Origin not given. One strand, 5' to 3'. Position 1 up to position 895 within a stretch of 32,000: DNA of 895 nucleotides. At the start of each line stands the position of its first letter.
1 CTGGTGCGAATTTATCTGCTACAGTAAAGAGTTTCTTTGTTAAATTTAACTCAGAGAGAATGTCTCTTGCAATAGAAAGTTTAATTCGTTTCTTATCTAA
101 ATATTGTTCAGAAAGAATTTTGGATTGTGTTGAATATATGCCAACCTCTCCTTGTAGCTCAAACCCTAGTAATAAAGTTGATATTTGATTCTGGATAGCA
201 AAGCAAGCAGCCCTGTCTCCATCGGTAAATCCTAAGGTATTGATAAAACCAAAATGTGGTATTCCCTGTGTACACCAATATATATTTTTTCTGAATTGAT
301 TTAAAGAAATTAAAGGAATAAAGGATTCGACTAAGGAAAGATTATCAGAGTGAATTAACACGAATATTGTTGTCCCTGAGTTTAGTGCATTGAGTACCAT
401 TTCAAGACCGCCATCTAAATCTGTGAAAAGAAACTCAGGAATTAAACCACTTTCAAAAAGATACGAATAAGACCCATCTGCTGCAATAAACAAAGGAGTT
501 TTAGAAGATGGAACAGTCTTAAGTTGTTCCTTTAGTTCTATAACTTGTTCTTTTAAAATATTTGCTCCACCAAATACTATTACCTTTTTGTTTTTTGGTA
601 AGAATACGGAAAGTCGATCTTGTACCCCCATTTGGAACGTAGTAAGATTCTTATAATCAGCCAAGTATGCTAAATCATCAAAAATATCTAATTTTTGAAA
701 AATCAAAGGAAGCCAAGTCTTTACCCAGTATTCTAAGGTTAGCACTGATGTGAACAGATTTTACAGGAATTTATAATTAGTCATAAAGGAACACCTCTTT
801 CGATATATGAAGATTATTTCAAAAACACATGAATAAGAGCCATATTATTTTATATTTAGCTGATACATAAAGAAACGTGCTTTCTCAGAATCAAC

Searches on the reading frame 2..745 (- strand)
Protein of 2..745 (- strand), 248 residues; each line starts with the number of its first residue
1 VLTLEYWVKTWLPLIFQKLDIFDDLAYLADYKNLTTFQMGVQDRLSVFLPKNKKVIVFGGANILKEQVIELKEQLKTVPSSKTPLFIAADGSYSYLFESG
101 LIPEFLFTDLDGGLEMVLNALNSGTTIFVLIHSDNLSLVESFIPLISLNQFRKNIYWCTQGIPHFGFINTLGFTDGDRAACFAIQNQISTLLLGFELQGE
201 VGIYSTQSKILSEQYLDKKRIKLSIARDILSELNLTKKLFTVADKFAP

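Call 41: search_protein_families(library=pfam, proteins=[window:2-745:-], max_evalue=0.001)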
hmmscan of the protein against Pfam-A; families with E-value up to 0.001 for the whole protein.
window:2-745:- (248 aa): 1 family
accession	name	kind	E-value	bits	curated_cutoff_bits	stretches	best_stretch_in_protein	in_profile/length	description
PF01973.23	MptE-like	-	5.1e-10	39.8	34.6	1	32-193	5-161/171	6-hydroxymethylpterin diphosphokinase MptE-like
